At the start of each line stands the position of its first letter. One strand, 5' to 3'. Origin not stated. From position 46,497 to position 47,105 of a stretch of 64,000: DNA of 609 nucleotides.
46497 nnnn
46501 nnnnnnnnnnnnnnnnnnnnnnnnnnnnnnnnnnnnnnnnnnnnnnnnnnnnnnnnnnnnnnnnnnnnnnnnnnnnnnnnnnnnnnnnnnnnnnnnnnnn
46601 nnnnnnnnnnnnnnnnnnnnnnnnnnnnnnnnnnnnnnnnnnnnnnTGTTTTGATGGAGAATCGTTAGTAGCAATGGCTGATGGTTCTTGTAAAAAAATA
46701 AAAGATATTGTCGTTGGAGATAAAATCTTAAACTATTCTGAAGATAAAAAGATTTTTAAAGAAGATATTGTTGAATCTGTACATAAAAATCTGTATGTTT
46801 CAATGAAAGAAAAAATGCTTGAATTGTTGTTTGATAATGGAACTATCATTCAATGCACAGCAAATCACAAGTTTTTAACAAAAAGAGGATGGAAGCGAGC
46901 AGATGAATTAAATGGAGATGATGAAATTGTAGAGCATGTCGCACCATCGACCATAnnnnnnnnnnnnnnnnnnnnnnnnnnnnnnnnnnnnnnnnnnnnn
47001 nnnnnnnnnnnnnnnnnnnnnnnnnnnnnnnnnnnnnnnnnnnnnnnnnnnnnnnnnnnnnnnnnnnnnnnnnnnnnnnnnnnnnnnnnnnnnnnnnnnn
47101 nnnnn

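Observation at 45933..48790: UvsW-like SF2 helicase fractured by a split intein with a free-standing homing-endonuclease gene between the halves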

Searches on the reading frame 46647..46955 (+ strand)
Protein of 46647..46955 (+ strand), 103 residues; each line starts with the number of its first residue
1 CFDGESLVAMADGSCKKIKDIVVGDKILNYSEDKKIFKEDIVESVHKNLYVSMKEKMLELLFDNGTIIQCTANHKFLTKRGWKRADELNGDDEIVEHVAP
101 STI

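Call 72: find_homologous_proteins(query=window:46647-46955:+, max_evalue=0.00001)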
Query window:46647-46955:+ (103 aa): 1 proteins with E <= 0.00001 among 2 candidates.
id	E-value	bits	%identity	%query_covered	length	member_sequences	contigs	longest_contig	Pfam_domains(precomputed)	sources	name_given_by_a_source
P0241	8.7e-23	98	56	92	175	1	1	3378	PF01079.26,PF14890.12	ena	-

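Call 82: search_protein_representatives(protein=window:46647-46955:+)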
Query: 103 residues. Proteins with E-value up to 0.001 (for the whole library): 2654; up to 1e-10: 293; up to 1e-30: 2. The best 150 are listed.
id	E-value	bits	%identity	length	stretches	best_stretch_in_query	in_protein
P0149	2.5e-46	172.1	79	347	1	1-103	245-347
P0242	1.6e-36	140.7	35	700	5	1-86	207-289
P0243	1.5e-28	115.1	41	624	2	1-84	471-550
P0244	2.1e-27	111.4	38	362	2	1-83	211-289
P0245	1.7e-24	102.1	57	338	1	1-96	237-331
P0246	3.9e-24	100.9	55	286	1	1-96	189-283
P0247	4.6e-24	100.7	30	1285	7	1-76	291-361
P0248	5.3e-24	100.5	54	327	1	1-98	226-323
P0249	7.5e-24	100.0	49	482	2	1-96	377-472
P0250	8.3e-24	99.9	39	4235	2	1-83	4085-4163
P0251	8.5e-24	99.9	38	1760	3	1-100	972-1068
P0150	2.7e-23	98.3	59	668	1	1-98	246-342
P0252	3.2e-23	98.0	40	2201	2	1-83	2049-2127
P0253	4.0e-23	97.7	40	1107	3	1-97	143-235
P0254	5.8e-23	97.2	33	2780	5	1-89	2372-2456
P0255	6.7e-23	97.0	49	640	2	1-95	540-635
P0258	1.0e-22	96.4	49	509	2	1-95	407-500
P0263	9.4e-22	93.3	46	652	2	1-95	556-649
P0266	1.6e-21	92.5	58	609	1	1-92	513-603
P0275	1.1e-20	89.9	47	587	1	1-100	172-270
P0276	2.6e-20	88.7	51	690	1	1-96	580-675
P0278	6.5e-20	87.4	56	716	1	1-89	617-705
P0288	5.0e-19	84.6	52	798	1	1-96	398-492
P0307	3.6e-17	78.6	51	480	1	1-95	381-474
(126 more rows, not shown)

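Call 83: search_protein_families(library=pfam, proteins=[P0255, P0263, P0266, P0276, P0278, P0249, P0258, P0307, P0288, P0275], max_evalue=0.00001)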
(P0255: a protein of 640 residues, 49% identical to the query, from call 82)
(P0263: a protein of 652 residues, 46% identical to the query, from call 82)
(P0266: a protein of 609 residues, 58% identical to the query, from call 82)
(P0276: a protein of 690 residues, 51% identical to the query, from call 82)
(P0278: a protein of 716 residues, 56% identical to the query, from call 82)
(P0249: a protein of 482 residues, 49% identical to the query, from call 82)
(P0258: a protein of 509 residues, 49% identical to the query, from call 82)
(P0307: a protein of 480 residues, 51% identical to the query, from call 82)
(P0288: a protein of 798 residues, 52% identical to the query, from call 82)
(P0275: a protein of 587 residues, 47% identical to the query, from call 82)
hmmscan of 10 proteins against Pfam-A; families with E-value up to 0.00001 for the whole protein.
P0255 (640 aa): 6 families
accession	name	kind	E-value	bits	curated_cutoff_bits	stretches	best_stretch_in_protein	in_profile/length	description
PF05203.21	Hom_end_hint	-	9.6e-21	75.2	32.1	1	141-215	1-84/228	Hom_end-associated Hint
PF14890.11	Intein_splicing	-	3.2e-15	56.7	35.8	1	547-635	1-93/155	Intein splicing domain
PF21241.2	UvsW_N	-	3.6e-12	47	25.3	1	23-84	19-79/81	DNA helicase UvsW, N-terminal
PF04851.21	ResIII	-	6.7e-11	42.8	22.5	1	447-543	34-137/164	Type III restriction enzyme, res subunit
PF01079.26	Hint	-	6e-10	39.5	29.7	1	538-616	11-87/213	Hint module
PF00270.35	DEAD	-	7.5e-06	26.2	26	0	447-540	25-126/167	DEAD/DEAH box helicase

P0263 (652 aa): 6 families
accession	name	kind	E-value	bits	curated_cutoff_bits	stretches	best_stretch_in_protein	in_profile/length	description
PF05203.21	Hom_end_hint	-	1.3e-14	55.2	32.1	1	132-200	1-77/228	Hom_end-associated Hint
PF21241.2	UvsW_N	-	1.5e-11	45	25.3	1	4-74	4-72/81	DNA helicase UvsW, N-terminal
PF14890.11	Intein_splicing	-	9.1e-11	42.2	35.8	1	565-646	4-90/155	Intein splicing domain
PF01079.26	Hint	-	1.9e-09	37.9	29.7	0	553-636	10-92/213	Hint module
PF04851.21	ResIII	-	8.1e-07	29.5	22.5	1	467-561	34-139/164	Type III restriction enzyme, res subunit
PF05204.19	Hom_end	-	8.2e-07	29.6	21.1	0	334-395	2-65/110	Homing endonuclease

P0266 (609 aa): 3 families
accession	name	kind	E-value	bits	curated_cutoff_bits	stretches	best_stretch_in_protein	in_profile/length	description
PF14890.11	Intein_splicing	-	1.1e-08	35.4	35.8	0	528-605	11-92/155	Intein splicing domain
PF07591.16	PT-HINT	-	3.7e-07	30.9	27.7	1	519-601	1-83/137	Pretoxin HINT domain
PF05204.19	Hom_end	-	5.7e-06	26.9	21.1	0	279-356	8-85/110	Homing endonuclease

P0276 (690 aa): 1 family
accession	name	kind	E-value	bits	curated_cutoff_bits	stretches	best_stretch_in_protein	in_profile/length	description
PF14890.11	Intein_splicing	-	2.9e-07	30.8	35.8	0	589-673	3-92/155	Intein splicing domain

P0278 (716 aa): 4 families
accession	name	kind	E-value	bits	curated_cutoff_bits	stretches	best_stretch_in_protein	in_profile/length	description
PF14528.11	LAGLIDADG_3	-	3.7e-14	53.2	22.5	1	387-444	1-64/82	LAGLIDADG-like domain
PF14890.11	Intein_splicing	-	1.3e-09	38.5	35.8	1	631-711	9-93/155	Intein splicing domain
PF07591.16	PT-HINT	-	8.5e-09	36.2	27.7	0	624-706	2-83/137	Pretoxin HINT domain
PF01079.26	Hint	-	1.6e-08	34.8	29.7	1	613-691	9-85/213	Hint module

P0249 (482 aa): 7 families
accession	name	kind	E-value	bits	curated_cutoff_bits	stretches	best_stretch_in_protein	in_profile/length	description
PF21241.2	UvsW_N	-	3.5e-15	56.6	25.3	1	13-82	11-78/81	DNA helicase UvsW, N-terminal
PF01079.26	Hint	-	6.2e-12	46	29.7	1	375-450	11-85/213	Hint module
PF04851.21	ResIII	-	1.2e-10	42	22.5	1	280-378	34-135/164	Type III restriction enzyme, res subunit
PF14890.11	Intein_splicing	-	1.5e-10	41.5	35.8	1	391-471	10-93/155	Intein splicing domain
PF05203.21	Hom_end_hint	-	5.5e-09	36.8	32.1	1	137-204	1-77/228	Hom_end-associated Hint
PF07591.16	PT-HINT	-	7.8e-09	36.3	27.7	1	384-471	2-88/137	Pretoxin HINT domain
PF00270.35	DEAD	-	3e-07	30.8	26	1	280-377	25-126/167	DEAD/DEAH box helicase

P0258 (509 aa): 5 families
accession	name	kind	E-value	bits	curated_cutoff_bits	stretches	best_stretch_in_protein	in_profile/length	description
PF01079.26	Hint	-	7.6e-09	35.9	29.7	1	400-483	6-88/213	Hint module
PF07591.16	PT-HINT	-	7.6e-08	33.1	27.7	0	413-494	1-82/137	Pretoxin HINT domain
PF14890.11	Intein_splicing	-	7.6e-08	32.7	35.8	1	420-500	9-93/155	Intein splicing domain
PF04851.21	ResIII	-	7.4e-07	29.7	22.5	0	314-407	37-134/164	Type III restriction enzyme, res subunit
PF13403.11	Hint_2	-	3.3e-06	28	28.4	0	407-441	2-36/147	Hint domain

P0307 (480 aa): 4 families
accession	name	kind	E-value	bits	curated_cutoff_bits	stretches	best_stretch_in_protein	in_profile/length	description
PF14890.11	Intein_splicing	-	8.9e-11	42.3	35.8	0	395-474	10-93/155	Intein splicing domain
PF01079.26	Hint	-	2.4e-07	31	29.7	1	379-459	11-90/213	Hint module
PF07591.16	PT-HINT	-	4.6e-07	30.6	27.7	0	388-467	2-81/137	Pretoxin HINT domain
PF04851.21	ResIII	-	9.7e-07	29.3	22.5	0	295-381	40-134/164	Type III restriction enzyme, res subunit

P0288 (798 aa): 1 family
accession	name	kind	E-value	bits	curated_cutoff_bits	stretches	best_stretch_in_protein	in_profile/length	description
PF14890.11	Intein_splicing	-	9.3e-12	45.5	35.8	1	409-537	6-115/155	Intein splicing domain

P0275 (587 aa): 4 families
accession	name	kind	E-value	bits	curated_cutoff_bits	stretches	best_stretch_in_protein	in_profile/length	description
PF04851.21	ResIII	-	3.7e-11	43.6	22.5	1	47-175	2-137/164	Type III restriction enzyme, res subunit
PF00270.35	DEAD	-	4.3e-07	30.3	26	1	51-122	2-81/167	DEAD/DEAH box helicase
PF01079.26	Hint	-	7.4e-06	26.1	29.7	0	170-247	11-87/213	Hint module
PF14890.11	Intein_splicing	-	9.2e-06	26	35.8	0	215-363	38-96/155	Intein splicing domain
